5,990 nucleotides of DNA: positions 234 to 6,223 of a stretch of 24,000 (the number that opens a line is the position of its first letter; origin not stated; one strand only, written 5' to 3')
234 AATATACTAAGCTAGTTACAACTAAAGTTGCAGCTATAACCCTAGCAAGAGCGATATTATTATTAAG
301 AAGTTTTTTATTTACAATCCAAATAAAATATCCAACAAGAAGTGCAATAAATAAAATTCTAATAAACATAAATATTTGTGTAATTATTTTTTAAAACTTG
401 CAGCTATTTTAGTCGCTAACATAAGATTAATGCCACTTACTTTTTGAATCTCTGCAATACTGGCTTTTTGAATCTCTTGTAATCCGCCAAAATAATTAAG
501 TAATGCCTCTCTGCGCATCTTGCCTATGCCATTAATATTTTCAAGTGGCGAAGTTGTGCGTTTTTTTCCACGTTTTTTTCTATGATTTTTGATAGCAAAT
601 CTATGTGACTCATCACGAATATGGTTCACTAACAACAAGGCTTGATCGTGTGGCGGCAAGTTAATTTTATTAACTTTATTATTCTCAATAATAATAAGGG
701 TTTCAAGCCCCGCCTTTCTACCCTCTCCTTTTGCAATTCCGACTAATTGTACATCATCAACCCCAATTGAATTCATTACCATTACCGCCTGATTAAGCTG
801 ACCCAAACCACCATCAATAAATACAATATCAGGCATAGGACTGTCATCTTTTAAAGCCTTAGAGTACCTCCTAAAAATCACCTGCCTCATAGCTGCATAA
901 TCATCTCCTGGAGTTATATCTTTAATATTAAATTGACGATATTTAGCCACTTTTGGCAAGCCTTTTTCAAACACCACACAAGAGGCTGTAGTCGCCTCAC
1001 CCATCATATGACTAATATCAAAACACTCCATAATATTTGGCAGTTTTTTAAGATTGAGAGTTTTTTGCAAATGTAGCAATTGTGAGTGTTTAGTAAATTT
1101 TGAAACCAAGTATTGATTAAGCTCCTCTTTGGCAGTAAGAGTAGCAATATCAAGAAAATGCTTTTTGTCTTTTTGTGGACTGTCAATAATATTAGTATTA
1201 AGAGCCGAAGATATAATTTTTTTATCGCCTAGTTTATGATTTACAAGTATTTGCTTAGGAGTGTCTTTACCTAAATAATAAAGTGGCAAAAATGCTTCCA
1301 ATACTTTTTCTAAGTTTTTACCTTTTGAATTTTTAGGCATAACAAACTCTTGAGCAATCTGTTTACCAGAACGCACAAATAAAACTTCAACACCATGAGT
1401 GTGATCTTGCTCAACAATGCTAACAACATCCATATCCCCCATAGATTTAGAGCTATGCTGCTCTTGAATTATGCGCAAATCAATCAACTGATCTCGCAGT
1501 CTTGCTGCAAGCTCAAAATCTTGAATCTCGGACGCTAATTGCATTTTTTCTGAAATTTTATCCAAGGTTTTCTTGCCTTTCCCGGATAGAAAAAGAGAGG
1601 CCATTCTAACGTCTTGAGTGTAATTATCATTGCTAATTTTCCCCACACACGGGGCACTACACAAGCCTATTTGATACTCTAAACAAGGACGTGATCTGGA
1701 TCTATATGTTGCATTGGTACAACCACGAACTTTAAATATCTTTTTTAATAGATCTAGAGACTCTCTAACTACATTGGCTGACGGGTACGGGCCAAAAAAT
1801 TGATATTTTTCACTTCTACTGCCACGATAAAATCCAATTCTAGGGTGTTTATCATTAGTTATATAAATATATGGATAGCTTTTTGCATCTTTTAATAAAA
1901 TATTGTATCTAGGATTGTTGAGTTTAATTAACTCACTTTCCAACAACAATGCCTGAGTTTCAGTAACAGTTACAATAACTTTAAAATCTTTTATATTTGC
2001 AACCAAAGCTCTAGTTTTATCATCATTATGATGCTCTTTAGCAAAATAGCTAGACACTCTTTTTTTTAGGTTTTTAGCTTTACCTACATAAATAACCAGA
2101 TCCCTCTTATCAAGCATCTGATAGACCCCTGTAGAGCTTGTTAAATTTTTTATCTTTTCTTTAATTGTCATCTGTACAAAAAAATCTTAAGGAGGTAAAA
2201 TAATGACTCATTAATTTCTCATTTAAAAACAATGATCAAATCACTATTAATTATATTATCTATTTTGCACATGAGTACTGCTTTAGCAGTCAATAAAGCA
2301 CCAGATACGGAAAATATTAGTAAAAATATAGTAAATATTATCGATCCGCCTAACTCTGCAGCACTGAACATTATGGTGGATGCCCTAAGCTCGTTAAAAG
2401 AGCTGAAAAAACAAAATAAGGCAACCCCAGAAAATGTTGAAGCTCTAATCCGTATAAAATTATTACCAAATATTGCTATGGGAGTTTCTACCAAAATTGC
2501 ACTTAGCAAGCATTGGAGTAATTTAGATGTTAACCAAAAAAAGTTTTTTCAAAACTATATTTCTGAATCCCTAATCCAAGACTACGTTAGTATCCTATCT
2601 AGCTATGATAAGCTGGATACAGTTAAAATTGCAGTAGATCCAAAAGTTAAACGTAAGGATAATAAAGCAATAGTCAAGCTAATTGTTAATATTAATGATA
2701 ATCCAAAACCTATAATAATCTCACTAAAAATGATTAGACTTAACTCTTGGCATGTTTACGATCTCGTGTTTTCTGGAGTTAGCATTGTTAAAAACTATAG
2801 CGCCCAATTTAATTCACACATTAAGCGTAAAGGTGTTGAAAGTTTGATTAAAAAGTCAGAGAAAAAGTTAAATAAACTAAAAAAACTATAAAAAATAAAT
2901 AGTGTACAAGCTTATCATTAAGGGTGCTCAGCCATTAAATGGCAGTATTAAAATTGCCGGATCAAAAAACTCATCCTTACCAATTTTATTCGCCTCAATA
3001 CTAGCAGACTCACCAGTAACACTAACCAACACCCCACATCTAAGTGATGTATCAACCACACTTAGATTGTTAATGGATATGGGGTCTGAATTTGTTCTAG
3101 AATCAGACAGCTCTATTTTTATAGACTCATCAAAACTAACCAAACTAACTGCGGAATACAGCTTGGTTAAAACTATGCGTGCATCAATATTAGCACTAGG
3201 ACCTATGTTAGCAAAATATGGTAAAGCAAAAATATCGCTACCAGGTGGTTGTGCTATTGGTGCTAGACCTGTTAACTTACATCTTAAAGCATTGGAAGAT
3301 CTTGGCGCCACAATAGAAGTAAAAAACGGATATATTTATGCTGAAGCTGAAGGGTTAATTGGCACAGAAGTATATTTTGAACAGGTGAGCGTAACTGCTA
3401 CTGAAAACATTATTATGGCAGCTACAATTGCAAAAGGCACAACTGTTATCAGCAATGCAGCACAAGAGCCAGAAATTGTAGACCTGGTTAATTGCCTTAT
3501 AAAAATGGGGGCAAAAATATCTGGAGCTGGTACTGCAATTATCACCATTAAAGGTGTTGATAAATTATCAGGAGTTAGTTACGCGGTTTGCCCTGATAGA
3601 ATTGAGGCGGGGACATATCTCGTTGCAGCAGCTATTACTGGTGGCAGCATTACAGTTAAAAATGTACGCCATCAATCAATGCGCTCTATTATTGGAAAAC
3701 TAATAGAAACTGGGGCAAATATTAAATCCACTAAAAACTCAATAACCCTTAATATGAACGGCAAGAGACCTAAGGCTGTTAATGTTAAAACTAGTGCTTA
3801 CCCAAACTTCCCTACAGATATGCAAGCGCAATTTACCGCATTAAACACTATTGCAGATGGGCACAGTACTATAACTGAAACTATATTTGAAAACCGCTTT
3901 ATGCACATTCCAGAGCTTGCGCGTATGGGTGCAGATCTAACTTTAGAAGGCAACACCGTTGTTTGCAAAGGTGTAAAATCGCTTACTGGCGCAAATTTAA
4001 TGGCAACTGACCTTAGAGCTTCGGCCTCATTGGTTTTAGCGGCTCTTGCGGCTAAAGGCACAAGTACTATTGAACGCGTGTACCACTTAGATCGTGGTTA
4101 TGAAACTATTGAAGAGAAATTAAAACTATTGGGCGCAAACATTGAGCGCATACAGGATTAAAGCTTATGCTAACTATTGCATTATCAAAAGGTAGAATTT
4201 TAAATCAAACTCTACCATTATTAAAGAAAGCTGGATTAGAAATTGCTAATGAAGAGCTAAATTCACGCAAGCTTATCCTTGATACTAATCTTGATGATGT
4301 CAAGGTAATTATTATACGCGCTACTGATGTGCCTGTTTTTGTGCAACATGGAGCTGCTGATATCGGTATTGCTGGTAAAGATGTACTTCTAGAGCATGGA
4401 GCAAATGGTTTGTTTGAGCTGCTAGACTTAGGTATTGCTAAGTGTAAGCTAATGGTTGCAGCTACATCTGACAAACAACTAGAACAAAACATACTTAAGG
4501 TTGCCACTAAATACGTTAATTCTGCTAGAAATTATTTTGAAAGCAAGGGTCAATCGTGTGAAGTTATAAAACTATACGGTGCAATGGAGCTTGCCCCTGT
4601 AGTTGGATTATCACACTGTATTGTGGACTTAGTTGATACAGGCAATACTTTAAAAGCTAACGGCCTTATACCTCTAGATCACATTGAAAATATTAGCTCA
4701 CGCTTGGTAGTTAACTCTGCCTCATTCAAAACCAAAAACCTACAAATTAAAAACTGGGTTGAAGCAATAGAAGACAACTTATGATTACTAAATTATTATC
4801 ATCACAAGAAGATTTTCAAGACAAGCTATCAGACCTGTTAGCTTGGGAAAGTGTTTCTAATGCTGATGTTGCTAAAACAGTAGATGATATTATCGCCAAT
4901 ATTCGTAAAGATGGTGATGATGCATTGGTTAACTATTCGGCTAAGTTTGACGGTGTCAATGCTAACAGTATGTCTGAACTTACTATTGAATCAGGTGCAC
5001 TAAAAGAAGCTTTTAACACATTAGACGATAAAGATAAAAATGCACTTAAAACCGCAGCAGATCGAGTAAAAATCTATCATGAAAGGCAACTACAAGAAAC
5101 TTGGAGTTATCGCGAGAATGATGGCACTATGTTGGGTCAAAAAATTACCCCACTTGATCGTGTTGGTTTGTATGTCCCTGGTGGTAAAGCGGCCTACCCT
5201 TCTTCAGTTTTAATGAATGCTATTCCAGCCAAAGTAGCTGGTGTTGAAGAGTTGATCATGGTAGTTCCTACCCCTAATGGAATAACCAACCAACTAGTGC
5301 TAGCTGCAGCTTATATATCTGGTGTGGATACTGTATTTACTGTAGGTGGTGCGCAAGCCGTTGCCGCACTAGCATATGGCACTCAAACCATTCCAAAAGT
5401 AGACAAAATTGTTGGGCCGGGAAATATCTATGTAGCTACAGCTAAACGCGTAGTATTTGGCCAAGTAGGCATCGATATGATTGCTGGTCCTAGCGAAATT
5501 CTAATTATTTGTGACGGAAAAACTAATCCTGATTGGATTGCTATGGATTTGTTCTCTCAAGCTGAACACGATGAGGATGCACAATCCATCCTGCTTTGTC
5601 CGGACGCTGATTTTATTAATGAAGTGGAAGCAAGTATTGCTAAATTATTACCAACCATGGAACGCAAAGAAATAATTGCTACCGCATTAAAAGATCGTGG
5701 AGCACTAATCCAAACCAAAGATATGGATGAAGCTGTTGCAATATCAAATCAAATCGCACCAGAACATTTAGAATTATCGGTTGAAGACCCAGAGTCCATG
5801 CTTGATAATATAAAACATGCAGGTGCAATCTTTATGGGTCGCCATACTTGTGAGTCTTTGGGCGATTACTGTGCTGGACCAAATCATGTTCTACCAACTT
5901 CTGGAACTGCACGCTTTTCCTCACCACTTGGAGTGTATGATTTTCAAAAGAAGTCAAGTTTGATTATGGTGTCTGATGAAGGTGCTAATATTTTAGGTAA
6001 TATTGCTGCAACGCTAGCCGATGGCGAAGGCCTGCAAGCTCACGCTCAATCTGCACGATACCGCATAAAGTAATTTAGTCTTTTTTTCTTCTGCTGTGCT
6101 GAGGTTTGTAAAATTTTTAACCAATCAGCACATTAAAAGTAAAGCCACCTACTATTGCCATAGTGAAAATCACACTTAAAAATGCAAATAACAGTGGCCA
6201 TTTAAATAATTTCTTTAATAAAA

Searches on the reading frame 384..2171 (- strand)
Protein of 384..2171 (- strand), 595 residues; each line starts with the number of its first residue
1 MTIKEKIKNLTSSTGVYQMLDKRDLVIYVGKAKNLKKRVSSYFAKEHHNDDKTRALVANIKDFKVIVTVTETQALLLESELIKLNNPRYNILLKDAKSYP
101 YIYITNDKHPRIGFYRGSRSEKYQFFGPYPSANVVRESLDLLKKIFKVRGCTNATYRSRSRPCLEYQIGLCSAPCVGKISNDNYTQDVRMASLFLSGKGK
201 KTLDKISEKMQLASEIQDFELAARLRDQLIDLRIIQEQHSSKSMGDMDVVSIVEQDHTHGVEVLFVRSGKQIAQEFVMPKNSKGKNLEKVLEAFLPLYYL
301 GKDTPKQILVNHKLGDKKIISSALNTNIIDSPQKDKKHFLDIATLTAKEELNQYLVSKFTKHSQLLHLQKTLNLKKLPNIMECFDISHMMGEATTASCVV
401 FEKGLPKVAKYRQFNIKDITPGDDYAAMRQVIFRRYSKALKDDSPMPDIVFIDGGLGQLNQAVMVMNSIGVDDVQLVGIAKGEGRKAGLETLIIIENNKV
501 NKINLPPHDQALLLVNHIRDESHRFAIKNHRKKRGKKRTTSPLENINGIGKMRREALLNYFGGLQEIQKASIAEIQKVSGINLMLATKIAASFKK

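Call 37: search_protein_families(library=pfam, proteins=[window:384-2171:-], max_evalue=0.00001)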
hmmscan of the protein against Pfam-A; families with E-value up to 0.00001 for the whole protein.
window:384-2171:- (595 aa): 5 families
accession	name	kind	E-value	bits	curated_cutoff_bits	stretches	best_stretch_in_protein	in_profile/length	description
PF08459.17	UvrC_RNaseH_dom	-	2.5e-54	183.9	22.3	1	369-527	1-159/159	UvrC RNAse H endonuclease domain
PF22920.2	UvrC_RNaseH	-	7.5e-19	68.2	24.3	1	246-353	1-115/116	UvrC Ribonuclease H-like domain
PF01541.30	GIY-YIG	-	4e-10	40.3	22.6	1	15-90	3-78/78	GIY-YIG catalytic domain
PF02151.25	UVR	-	4.5e-08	33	21.5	1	200-233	1-34/36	UvrB/uvrC motif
PF14520.12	HHH_5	-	7e-06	26.9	27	0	543-594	4-56/57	Helix-hairpin-helix domain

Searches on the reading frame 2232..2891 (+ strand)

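Call 37: search_protein_families(library=pfam, proteins=[window:2232-2891:+], max_evalue=0.00001)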
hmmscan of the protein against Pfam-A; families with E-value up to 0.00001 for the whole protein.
window:2232-2891:+ (219 aa): 1 family
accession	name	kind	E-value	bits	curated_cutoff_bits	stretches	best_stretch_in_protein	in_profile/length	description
PF05494.18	MlaC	-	3.9e-28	98.8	26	1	50-208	6-163/166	MlaC protein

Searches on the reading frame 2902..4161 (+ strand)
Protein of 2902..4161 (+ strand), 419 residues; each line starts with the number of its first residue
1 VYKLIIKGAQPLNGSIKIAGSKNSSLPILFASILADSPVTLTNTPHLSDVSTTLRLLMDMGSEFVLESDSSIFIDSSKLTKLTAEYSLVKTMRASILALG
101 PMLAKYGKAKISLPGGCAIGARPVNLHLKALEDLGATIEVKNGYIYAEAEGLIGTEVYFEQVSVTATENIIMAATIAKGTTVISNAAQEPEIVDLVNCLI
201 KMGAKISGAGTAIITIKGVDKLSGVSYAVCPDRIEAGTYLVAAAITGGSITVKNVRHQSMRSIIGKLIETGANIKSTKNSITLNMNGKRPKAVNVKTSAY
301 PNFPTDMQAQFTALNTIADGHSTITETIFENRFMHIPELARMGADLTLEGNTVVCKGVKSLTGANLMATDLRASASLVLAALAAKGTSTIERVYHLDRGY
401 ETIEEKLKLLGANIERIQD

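Call 37: search_protein_families(library=pfam, proteins=[window:2902-4161:+], max_evalue=0.00001)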
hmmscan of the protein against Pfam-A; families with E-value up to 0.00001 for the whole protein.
window:2902-4161:+ (419 aa): 1 family
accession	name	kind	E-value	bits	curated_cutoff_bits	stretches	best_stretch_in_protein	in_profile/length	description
PF00275.25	EPSP_synthase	-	3.2e-112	375.7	22.8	1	7-407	2-417/417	EPSP synthase (3-phosphoshikimate 1-carboxyvinyltransferase)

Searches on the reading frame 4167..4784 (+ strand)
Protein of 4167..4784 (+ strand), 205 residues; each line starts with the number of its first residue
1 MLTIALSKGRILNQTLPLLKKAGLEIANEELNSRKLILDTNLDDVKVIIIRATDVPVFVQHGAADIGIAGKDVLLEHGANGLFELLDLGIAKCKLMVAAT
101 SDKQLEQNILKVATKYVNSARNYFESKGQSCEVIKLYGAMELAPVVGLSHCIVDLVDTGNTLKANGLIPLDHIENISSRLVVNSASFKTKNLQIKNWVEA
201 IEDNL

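Call 37: search_protein_families(library=pfam, proteins=[window:4167-4784:+], max_evalue=0.00001)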
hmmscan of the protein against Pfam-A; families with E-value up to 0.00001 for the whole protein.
window:4167-4784:+ (205 aa): 1 family
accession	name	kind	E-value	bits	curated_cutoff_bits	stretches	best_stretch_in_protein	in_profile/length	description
PF01634.23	HisG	-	7e-51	172.7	25.5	1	51-202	1-157/158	ATP phosphoribosyltransferase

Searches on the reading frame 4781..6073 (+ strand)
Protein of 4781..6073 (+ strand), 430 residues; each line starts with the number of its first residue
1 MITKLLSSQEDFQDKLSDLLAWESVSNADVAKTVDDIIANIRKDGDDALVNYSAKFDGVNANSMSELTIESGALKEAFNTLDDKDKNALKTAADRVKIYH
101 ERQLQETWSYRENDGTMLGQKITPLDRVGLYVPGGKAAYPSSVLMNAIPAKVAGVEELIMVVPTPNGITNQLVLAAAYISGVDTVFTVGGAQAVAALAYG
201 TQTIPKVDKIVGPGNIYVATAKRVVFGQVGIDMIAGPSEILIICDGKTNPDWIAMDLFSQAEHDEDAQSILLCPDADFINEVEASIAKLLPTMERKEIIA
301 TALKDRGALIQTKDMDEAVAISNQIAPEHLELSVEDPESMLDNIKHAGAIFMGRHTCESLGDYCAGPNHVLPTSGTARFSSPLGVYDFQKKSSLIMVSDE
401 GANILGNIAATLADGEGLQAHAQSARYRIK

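Call 37: search_protein_families(library=pfam, proteins=[window:4781-6073:+], max_evalue=0.00001)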
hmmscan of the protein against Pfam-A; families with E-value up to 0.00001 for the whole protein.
window:4781-6073:+ (430 aa): 1 family
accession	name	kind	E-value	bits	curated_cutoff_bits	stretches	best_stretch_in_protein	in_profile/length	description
PF00815.25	Histidinol_dh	-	2.5e-172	574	27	1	25-428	6-410/411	Histidinol dehydrogenase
